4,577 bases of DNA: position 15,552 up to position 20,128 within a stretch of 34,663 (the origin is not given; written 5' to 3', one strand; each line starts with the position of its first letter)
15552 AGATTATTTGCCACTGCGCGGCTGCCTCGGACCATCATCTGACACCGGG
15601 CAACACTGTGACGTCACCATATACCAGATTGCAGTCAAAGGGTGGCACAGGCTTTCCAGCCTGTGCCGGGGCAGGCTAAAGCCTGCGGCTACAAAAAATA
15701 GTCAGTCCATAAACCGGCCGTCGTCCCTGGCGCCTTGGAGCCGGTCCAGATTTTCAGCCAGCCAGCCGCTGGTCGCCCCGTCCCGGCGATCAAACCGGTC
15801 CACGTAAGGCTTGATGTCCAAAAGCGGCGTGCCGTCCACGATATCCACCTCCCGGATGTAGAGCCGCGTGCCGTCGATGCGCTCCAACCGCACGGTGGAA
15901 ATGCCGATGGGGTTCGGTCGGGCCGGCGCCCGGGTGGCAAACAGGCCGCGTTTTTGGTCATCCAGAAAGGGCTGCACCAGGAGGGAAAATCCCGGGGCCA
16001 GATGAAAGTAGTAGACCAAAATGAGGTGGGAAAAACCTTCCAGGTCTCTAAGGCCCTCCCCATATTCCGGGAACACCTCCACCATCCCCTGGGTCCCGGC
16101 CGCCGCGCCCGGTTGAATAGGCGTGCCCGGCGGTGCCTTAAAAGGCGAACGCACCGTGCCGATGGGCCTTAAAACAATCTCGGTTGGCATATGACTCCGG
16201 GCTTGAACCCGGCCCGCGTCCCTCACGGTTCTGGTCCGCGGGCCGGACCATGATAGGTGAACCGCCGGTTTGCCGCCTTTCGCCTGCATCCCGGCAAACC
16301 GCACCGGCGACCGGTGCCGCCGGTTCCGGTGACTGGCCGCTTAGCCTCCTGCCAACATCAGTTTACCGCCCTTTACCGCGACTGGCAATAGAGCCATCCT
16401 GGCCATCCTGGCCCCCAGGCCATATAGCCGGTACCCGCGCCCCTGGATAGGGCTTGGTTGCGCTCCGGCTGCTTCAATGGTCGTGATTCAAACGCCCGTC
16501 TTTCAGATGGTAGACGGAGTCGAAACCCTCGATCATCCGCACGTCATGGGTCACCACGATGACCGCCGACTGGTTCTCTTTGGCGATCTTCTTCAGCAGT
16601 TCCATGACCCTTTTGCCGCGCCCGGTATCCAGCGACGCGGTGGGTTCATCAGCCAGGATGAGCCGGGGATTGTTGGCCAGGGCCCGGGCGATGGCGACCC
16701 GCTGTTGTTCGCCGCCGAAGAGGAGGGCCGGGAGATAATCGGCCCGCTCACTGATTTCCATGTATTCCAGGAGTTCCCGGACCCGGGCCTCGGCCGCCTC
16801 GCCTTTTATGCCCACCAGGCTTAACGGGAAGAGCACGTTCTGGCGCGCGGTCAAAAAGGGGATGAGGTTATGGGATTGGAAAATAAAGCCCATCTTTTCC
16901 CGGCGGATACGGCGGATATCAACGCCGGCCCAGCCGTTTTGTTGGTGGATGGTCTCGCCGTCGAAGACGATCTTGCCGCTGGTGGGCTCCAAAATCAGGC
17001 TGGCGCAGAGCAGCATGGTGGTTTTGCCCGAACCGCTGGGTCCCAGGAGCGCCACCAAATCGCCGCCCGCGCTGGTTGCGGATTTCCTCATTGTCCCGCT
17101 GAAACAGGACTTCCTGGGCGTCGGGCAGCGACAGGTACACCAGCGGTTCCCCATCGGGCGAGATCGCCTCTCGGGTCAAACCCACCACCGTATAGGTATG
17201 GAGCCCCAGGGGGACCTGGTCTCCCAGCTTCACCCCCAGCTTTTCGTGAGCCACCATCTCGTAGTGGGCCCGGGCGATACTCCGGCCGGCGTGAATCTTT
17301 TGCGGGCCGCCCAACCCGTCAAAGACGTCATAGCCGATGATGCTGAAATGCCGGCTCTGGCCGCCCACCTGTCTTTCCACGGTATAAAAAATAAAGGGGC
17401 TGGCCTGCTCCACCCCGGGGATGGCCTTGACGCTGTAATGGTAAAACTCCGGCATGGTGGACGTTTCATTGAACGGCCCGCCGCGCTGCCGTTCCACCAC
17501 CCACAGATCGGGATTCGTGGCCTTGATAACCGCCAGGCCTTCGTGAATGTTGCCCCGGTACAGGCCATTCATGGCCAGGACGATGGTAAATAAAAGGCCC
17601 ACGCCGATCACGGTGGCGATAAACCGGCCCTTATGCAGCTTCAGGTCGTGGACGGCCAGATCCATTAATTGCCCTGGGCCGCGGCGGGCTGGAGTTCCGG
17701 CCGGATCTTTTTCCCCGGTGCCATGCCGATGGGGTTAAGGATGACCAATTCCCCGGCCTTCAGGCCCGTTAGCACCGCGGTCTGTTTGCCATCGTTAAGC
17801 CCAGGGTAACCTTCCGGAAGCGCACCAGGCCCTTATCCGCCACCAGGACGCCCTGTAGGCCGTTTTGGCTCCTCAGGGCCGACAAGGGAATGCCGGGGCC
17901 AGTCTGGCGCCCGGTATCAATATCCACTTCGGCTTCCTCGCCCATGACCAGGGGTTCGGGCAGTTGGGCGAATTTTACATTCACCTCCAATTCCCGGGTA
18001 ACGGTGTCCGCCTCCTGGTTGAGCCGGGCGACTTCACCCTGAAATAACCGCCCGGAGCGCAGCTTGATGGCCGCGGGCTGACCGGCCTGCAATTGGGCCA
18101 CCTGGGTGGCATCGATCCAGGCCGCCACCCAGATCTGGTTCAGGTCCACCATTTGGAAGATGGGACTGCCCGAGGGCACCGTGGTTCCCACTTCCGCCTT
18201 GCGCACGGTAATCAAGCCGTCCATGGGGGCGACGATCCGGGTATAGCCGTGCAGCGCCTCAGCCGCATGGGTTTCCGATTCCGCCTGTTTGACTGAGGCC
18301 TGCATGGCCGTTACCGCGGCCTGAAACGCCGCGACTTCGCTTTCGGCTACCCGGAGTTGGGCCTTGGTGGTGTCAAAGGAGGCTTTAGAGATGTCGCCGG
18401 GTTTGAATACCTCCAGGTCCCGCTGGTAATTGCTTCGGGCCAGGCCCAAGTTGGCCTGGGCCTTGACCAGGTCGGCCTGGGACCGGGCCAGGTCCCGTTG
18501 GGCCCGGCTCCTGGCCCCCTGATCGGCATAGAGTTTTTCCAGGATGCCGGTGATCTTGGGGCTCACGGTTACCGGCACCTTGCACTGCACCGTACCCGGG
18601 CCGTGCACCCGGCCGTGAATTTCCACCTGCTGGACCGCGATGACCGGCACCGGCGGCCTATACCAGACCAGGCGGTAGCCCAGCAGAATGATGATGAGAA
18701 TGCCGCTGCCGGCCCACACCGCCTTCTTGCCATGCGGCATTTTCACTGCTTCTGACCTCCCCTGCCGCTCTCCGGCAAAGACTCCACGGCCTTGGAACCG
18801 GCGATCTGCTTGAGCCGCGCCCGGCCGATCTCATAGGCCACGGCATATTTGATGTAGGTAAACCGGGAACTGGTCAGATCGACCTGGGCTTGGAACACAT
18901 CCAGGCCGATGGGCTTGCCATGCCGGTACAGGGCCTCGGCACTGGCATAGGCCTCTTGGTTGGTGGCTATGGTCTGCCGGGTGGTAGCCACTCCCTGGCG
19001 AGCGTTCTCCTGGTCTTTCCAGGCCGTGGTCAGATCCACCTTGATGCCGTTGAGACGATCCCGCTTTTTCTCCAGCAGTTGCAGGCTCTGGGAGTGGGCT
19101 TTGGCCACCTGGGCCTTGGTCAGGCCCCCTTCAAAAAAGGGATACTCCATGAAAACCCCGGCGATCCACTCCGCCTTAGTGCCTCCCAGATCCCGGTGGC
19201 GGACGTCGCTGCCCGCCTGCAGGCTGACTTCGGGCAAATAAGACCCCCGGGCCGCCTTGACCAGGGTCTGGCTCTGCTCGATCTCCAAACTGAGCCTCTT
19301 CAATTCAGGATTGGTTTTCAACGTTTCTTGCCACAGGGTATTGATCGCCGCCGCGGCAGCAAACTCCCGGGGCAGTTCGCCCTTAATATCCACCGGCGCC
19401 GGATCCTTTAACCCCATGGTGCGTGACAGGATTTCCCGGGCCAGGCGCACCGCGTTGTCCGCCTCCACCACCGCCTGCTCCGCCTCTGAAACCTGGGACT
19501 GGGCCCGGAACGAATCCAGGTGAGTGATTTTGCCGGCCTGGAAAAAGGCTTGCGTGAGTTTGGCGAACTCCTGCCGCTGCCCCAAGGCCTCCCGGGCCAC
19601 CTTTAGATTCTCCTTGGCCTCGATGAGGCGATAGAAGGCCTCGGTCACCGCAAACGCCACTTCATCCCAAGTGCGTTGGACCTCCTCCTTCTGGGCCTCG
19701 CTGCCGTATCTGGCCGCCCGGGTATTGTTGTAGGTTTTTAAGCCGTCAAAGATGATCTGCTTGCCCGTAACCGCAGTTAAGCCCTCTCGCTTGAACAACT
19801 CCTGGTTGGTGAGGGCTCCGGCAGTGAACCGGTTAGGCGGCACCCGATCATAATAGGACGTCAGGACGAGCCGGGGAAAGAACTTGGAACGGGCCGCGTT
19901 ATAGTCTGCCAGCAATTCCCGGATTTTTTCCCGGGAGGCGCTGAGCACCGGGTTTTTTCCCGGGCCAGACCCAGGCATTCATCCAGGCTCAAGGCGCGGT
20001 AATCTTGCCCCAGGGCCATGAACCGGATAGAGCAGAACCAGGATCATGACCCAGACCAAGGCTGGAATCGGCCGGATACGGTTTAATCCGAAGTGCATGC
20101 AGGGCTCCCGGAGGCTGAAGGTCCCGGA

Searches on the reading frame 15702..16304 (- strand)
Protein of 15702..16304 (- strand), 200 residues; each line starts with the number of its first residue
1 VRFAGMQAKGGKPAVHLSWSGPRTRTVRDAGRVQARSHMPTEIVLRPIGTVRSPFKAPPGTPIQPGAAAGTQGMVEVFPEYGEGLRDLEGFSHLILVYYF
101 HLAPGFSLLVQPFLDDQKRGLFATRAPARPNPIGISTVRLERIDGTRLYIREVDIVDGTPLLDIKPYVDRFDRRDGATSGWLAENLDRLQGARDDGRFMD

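Call 14: search_protein_families(library=pfam, proteins=[window:15702-16304:-], max_evalue=0.00001)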
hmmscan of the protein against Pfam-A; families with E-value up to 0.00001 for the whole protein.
window:15702-16304:- (200 aa): 1 family
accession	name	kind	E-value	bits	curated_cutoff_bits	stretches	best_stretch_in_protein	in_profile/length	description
PF01980.22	TrmO_N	-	2.8e-40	137.6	26.8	1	60-172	1-116/116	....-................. O N-terminal domain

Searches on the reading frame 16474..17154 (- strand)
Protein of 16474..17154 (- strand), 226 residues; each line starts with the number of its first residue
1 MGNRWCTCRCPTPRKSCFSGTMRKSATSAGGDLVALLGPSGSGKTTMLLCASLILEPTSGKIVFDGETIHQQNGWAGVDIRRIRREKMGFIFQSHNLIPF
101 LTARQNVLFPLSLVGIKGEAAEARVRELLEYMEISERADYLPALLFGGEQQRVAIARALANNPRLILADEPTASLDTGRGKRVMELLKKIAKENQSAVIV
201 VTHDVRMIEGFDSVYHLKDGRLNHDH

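Call 14: search_protein_families(library=pfam, proteins=[window:16474-17154:-], max_evalue=0.00001)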
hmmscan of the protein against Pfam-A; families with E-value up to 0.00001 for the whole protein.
window:16474-17154:- (226 aa): 3 families
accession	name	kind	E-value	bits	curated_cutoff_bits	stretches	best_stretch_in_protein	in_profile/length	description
PF00005.33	ABC_tran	-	8.9e-30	104.5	25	1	30-173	10-137/137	ABC transporter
PF13304.12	AAA_21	-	4.7e-08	33.9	27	0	151-206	243-301/304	AAA domain, putative AbiEii toxin, Type IV TA system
PF02463.25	SMC_N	-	1e-07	32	40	1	33-218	26-212/220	RecF/RecN/SMC N terminal domain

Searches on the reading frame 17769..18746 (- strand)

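Call 15: search_protein_families(library=pfam, proteins=[window:17769-18746:-], max_evalue=0.00001)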
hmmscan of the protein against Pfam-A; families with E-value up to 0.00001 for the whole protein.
window:17769-18746:- (325 aa): 3 families
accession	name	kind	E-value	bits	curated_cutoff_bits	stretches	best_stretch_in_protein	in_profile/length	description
PF16576.10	HlyD_D23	-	9.3e-21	74.5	30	1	58-260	19-202/214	Barrel-sandwich domain of CusB or HlyD membrane-fusion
PF13437.12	HlyD_3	-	8.2e-15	55.9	22.2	1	171-262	2-96/106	HlyD family secretion protein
PF12700.13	HlyD_2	-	4.3e-06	26.2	25.1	1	188-313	250-371/416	HlyD family secretion protein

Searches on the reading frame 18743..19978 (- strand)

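Call 15: search_protein_families(library=pfam, proteins=[window:18743-19978:-], max_evalue=0.00001)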
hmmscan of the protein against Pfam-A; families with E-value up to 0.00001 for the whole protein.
window:18743-19978:- (411 aa): 1 family
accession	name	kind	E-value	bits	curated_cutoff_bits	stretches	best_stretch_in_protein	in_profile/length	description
PF02321.23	OEP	-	1.6e-53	181.8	22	2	213-394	2-187/187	Outer membrane efflux protein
